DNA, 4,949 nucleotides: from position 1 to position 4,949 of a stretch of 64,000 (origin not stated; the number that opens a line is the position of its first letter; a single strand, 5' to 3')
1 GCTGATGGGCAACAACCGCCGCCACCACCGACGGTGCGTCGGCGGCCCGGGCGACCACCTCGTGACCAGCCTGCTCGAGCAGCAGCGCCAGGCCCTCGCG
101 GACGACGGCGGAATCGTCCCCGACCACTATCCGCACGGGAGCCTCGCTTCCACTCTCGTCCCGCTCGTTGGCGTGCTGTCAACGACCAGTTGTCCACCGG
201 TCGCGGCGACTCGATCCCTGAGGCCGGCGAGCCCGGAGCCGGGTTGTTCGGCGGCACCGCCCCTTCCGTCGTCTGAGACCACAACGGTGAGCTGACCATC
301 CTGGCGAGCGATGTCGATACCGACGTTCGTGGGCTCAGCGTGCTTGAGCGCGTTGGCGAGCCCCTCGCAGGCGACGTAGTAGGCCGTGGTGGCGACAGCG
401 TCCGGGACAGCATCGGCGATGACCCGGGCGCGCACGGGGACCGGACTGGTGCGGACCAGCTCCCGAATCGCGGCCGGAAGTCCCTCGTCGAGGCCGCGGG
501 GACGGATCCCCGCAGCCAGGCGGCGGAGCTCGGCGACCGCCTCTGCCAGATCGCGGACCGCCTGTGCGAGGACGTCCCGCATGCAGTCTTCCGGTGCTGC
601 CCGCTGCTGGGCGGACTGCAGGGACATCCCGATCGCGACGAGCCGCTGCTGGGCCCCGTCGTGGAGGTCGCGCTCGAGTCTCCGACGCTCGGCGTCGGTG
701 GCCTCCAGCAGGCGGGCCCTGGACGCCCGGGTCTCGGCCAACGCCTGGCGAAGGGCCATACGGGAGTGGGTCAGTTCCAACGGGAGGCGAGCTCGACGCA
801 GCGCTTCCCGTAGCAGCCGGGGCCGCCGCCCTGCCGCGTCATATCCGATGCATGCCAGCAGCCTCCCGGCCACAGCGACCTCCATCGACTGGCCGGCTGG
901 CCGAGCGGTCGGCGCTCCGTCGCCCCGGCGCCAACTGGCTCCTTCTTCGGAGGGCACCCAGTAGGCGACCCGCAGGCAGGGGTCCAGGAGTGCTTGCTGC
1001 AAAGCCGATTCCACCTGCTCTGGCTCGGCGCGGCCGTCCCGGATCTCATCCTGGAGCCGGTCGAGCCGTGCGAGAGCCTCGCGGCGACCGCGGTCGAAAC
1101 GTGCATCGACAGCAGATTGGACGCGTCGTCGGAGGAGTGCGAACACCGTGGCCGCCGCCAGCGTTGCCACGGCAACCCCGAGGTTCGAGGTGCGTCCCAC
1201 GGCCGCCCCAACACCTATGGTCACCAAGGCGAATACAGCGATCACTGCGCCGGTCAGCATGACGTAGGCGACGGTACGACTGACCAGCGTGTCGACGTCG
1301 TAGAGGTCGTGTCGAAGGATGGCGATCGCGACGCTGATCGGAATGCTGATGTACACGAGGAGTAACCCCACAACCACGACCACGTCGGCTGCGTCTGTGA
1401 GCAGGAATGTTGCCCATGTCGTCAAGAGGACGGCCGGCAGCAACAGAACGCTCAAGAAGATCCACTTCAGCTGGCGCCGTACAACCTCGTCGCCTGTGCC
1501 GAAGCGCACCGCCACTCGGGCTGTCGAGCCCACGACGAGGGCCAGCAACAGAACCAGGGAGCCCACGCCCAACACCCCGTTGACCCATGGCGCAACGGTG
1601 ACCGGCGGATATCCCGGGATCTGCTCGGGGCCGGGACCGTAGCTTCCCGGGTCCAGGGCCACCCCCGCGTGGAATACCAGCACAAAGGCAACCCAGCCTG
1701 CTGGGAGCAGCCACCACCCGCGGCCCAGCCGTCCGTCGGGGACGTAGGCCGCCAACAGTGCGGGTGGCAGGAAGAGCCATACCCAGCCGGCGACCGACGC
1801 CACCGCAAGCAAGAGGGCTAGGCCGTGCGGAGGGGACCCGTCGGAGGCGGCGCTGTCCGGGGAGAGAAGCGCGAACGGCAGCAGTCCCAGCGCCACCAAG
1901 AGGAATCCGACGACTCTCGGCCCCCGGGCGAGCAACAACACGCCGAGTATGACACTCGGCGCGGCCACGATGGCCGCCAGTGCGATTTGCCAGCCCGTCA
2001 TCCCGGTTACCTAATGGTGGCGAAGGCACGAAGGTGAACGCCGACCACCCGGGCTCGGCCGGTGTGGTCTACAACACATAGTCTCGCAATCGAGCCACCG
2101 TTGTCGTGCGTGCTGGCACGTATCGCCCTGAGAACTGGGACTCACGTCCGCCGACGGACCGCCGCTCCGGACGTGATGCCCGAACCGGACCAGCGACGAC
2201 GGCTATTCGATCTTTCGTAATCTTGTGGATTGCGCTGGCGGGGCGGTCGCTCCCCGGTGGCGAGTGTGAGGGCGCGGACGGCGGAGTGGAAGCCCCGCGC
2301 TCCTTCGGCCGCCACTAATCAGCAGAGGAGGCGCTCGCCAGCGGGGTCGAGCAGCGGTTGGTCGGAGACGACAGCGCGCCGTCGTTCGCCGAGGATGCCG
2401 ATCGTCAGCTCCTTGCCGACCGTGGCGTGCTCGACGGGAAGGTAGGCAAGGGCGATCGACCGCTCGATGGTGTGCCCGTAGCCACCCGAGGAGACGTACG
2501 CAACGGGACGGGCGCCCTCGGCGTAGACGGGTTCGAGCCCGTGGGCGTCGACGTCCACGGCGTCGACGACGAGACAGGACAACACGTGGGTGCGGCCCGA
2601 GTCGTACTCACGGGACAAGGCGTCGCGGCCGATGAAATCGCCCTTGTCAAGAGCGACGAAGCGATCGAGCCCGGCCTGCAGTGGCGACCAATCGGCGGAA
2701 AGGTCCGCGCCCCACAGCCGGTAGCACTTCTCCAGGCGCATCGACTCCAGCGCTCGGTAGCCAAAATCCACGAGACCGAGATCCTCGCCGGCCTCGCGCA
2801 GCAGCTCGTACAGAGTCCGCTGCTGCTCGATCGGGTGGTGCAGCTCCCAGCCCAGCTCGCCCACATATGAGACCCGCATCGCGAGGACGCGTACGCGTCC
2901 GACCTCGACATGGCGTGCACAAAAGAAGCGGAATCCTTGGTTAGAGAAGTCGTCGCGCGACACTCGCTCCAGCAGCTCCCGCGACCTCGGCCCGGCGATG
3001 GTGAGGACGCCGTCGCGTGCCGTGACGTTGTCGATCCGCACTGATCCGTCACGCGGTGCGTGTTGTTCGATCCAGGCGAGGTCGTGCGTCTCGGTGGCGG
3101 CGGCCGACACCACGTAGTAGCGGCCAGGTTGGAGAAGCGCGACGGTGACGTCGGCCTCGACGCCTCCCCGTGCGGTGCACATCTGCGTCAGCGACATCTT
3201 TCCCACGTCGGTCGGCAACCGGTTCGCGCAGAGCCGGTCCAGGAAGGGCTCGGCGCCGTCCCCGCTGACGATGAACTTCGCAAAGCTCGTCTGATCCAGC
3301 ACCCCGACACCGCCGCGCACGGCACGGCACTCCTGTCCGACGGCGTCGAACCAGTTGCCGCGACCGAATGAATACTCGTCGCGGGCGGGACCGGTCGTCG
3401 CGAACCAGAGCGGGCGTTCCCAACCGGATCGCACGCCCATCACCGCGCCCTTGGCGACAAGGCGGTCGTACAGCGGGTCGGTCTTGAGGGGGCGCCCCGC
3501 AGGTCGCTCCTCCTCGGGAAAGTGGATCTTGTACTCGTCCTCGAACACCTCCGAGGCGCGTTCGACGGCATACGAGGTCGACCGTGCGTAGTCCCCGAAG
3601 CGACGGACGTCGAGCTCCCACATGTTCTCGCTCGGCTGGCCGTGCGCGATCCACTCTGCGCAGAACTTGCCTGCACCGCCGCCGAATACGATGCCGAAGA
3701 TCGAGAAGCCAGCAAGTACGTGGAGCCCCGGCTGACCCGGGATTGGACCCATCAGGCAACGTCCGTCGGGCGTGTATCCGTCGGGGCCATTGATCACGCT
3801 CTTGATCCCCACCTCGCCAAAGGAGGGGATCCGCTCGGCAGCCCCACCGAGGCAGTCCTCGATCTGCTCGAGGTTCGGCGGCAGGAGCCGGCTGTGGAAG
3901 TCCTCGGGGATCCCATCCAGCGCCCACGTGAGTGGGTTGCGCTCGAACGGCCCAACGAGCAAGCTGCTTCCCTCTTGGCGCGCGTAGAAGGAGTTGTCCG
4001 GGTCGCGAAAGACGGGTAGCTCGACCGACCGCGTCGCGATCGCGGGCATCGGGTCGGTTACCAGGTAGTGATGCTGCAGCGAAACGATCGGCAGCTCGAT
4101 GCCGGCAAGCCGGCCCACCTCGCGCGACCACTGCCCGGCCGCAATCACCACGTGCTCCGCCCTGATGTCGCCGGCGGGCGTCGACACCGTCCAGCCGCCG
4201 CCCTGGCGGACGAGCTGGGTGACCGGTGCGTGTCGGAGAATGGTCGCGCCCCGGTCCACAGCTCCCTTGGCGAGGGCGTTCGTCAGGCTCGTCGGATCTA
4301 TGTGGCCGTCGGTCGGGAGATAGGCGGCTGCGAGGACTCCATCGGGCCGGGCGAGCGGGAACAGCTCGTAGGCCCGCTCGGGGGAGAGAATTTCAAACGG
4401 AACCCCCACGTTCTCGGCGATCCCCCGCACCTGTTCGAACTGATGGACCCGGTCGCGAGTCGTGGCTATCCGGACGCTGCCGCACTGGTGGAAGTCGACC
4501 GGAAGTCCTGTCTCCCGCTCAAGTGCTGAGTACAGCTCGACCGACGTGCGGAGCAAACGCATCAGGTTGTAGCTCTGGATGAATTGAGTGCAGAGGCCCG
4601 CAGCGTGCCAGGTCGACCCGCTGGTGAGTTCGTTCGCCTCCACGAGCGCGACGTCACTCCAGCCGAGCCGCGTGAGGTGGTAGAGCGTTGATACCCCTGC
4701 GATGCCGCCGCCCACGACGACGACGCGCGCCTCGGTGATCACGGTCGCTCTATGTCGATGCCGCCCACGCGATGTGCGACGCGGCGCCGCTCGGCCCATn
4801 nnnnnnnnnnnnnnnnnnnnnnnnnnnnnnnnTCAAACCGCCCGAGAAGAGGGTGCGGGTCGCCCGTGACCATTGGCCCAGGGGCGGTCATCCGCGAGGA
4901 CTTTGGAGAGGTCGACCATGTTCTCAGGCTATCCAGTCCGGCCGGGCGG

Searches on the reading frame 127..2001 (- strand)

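Call 28: search_protein_families(library=pfam, proteins=[window:127-2001:-], max_evalue=0.0001)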
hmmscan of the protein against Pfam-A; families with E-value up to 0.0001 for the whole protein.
window:127-2001:- (624 aa): 2 families
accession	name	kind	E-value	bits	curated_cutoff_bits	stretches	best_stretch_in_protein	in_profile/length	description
PF07730.19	HisKA_3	-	9.5e-12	45.7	24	1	438-503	1-67/68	Histidine kinase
PF02518.31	HATPase_c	-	1.7e-08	35.3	26.4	1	541-622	7-108/111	Histidine kinase-, DNA gyrase B-, and HSP90-like ATPase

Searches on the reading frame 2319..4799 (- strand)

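Call 28: search_protein_families(library=pfam, proteins=[window:2319-4799:-], max_evalue=0.0001)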
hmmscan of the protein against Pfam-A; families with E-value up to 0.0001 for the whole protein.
window:2319-4799:- (826 aa): 6 families
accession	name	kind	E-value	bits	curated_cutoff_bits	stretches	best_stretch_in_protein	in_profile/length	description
PF01571.26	GCV_T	-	7.6e-76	255.2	25.6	1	443-713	1-254/255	Aminomethyltransferase folate-binding domain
PF01266.30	DAO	-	1e-71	242.7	27.9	1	25-383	1-353/353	FAD dependent oxidoreductase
PF16350.10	FAO_M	-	1.4e-18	67.2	27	1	386-440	1-55/56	FAD dependent oxidoreductase central domain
PF08669.17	GCV_T_C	-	2.6e-17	62.9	25.9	1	740-818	3-80/80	Glycine cleavage T-protein C-terminal barrel domain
PF13738.12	Pyr_redox_3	-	2.5e-05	24.1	30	0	187-226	98-137/305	Pyridine nucleotide-disulphide oxidoreductase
PF00890.30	FAD_binding_2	-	7.4e-05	22.5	20.4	0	26-226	2-206/414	FAD binding domain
